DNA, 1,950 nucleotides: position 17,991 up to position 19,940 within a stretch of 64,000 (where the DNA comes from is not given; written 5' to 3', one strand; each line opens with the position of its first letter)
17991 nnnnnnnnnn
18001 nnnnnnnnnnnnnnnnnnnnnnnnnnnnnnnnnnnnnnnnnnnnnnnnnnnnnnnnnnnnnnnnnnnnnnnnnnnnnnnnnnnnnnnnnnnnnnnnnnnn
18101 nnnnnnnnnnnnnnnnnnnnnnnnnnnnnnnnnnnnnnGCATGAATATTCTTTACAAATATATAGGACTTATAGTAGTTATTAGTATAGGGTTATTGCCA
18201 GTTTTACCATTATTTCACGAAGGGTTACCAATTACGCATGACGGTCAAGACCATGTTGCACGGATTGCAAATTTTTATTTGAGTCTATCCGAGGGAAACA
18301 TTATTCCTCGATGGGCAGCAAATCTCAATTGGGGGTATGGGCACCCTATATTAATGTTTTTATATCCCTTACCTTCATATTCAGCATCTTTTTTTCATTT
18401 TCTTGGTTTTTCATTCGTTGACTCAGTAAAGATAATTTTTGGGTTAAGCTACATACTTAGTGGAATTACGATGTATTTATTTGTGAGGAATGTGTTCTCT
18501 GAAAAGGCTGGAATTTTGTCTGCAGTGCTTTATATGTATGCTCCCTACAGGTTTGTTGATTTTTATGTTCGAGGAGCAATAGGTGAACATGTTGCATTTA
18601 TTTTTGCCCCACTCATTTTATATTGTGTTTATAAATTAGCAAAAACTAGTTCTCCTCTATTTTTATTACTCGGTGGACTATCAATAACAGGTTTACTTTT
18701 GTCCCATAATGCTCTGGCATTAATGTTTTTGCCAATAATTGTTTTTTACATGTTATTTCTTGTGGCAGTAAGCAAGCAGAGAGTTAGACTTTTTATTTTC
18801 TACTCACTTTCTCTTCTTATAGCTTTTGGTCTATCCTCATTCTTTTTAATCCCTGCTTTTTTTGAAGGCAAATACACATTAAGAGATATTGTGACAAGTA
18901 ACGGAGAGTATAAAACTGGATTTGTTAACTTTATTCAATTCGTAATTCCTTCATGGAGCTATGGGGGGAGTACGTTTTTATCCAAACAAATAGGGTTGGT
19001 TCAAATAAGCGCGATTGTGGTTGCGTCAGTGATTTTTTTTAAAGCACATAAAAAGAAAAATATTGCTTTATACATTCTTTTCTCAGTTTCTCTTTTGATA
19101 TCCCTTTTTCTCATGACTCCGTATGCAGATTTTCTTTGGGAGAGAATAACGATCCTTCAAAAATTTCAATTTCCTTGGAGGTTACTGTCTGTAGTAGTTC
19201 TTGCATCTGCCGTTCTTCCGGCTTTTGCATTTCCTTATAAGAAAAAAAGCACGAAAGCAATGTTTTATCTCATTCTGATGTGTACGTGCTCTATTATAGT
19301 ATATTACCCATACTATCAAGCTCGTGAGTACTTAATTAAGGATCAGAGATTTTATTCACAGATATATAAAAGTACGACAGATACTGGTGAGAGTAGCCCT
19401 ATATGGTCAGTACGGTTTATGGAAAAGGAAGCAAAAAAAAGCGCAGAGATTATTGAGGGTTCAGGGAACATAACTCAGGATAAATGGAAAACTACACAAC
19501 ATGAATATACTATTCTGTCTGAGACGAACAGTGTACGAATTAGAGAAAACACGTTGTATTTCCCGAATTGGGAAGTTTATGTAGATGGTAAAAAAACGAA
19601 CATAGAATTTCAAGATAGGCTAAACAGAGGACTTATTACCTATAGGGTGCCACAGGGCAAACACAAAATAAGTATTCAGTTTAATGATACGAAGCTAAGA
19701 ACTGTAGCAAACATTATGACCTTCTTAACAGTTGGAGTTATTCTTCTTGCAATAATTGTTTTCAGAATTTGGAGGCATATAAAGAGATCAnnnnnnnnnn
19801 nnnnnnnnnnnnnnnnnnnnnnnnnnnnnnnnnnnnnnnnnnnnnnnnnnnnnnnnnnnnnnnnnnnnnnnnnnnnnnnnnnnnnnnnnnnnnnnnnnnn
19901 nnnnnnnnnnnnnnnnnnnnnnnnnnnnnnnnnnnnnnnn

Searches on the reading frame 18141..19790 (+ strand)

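Call 43: search_protein_families(library=pfam, proteins=[window:18141-19790:+], max_evalue=0.00001)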
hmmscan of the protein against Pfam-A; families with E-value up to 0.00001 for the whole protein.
window:18141-19790:+ (550 aa): 3 families
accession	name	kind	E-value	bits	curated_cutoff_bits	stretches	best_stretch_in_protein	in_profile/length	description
PF09586.16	YfhO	-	3.7e-12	45.9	28.5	2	87-401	78-397/835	Bacterial membrane protein YfhO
PF10131.15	PTPS_related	-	6.5e-09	35.2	26.4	1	76-389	6-309/621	6-pyruvoyl-tetrahydropterin synthase related domain; membrane protein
PF13231.12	PMT_2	-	7.7e-06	26.6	26.1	1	76-229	4-152/160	Dolichyl-phosphate-mannose-protein mannosyltransferase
